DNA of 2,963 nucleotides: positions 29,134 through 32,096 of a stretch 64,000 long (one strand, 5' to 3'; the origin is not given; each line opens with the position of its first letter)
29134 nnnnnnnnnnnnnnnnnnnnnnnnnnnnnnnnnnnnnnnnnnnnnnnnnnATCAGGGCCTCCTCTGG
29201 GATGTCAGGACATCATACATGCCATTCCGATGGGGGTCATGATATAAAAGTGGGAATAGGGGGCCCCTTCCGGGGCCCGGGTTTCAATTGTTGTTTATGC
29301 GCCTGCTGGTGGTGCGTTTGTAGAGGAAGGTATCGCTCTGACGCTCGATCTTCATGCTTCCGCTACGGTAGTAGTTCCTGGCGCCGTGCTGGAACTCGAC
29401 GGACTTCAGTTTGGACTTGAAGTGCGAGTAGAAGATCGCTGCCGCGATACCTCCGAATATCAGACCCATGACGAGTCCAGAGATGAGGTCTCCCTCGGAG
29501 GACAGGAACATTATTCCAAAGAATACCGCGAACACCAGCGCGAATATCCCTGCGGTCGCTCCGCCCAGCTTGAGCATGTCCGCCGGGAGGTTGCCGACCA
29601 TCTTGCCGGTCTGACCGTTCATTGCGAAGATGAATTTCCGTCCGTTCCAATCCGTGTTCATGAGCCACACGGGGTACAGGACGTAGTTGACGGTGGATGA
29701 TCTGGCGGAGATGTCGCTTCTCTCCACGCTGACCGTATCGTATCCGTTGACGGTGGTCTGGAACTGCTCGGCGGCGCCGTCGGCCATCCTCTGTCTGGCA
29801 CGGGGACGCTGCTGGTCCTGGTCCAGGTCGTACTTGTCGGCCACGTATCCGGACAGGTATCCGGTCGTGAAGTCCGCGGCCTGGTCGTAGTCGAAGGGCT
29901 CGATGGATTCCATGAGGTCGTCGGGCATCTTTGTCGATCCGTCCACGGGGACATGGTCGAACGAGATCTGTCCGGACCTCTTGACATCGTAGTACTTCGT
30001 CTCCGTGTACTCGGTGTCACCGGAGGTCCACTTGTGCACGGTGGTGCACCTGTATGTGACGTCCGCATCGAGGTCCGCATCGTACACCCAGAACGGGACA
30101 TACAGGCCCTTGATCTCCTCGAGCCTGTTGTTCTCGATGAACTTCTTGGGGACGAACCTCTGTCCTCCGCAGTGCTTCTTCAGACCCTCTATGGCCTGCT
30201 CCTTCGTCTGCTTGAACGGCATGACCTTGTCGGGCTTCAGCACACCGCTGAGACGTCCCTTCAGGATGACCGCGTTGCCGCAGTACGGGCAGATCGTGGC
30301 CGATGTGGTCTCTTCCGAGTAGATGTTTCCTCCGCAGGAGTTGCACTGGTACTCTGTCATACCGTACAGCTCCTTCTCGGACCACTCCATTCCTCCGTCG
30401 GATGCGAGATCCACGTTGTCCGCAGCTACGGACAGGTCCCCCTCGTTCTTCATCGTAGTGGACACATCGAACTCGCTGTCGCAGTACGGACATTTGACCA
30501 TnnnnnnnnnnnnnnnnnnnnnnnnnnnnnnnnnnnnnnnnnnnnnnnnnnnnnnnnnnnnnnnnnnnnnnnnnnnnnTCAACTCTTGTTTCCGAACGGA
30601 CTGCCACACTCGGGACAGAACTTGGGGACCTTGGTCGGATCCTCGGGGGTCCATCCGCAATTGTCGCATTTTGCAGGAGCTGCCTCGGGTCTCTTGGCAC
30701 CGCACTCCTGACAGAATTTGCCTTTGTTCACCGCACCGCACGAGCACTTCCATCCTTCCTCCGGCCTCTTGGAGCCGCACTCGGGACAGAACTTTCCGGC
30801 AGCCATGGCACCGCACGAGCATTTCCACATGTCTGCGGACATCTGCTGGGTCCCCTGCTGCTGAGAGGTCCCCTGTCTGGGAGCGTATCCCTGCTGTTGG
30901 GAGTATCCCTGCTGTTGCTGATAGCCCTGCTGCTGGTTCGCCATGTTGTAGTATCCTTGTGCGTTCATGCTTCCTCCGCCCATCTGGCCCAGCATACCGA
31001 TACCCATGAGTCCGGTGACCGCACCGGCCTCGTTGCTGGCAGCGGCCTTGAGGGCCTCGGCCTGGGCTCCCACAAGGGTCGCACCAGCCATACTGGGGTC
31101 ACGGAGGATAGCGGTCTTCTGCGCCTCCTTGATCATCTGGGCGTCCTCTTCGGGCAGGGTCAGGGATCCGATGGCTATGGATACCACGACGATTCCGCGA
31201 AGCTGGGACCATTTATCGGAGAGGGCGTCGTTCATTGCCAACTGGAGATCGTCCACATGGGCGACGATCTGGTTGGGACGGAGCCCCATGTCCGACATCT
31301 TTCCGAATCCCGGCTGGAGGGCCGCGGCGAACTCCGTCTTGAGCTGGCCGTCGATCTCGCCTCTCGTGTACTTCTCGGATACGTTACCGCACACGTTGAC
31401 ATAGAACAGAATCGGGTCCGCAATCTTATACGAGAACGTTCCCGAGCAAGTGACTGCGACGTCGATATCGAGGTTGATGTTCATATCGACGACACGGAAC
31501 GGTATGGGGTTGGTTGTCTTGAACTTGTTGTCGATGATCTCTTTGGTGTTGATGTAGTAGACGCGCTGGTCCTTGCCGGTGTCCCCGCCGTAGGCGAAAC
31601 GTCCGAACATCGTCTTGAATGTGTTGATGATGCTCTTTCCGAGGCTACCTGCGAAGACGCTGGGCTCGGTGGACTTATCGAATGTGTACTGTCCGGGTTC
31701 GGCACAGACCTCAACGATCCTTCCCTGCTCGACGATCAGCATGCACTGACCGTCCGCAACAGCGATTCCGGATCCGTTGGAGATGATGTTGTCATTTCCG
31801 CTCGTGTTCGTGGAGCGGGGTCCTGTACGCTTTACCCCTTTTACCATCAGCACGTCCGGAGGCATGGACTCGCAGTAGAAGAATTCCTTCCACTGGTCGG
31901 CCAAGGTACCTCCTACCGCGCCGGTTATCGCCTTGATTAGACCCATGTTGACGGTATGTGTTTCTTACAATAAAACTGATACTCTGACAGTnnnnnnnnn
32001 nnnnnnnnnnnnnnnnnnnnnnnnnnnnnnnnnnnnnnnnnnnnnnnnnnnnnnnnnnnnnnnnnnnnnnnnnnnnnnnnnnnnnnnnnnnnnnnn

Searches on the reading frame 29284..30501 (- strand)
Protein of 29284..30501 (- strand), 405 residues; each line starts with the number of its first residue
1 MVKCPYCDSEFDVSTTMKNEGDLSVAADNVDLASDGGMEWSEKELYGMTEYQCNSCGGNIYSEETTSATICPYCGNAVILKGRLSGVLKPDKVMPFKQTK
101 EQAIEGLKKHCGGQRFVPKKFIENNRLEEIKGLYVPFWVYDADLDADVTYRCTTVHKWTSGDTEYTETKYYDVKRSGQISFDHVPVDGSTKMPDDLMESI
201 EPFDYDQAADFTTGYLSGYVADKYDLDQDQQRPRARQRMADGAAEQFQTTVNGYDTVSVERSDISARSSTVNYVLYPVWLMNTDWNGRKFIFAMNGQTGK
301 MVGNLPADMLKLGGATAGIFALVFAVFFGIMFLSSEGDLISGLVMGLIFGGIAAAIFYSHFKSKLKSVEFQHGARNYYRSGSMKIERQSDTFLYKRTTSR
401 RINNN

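Call 24: search_protein_families(library=pfam, proteins=[window:29284-30501:-])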
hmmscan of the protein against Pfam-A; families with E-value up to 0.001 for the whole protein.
window:29284-30501:- (405 aa): 1 family
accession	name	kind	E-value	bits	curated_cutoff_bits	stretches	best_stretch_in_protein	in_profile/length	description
PF07754.17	HVO_2753_ZBP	-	4.1e-05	23.7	33.2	1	53-81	1-29/46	Small zinc finger protein HVO_2753-like, Zn-binding pocket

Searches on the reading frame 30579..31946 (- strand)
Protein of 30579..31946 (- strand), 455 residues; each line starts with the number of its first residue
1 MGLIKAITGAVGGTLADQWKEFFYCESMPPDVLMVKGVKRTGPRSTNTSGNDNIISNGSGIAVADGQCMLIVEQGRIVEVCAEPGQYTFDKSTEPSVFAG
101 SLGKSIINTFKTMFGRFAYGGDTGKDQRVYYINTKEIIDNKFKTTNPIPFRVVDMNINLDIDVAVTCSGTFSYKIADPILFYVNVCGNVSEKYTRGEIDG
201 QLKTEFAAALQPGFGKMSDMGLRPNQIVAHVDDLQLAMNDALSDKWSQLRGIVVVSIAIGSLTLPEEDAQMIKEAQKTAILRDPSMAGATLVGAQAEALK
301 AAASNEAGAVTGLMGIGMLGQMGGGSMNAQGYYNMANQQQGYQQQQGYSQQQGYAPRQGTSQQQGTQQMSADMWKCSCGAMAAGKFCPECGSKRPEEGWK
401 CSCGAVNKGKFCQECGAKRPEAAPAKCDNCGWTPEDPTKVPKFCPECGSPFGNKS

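Call 41: search_protein_families(library=pfam, proteins=[window:30579-31946:-])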
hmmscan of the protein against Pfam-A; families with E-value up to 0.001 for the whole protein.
window:30579-31946:- (455 aa): 2 families
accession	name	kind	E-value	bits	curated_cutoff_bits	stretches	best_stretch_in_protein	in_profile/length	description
PF13421.11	Band_7_1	-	3.6e-16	59.9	24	1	52-276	8-207/211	SPFH domain-Band 7 family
PF01145.31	Band_7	-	0.00066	20.2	23.6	1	129-280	35-163/176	SPFH domain / Band 7 family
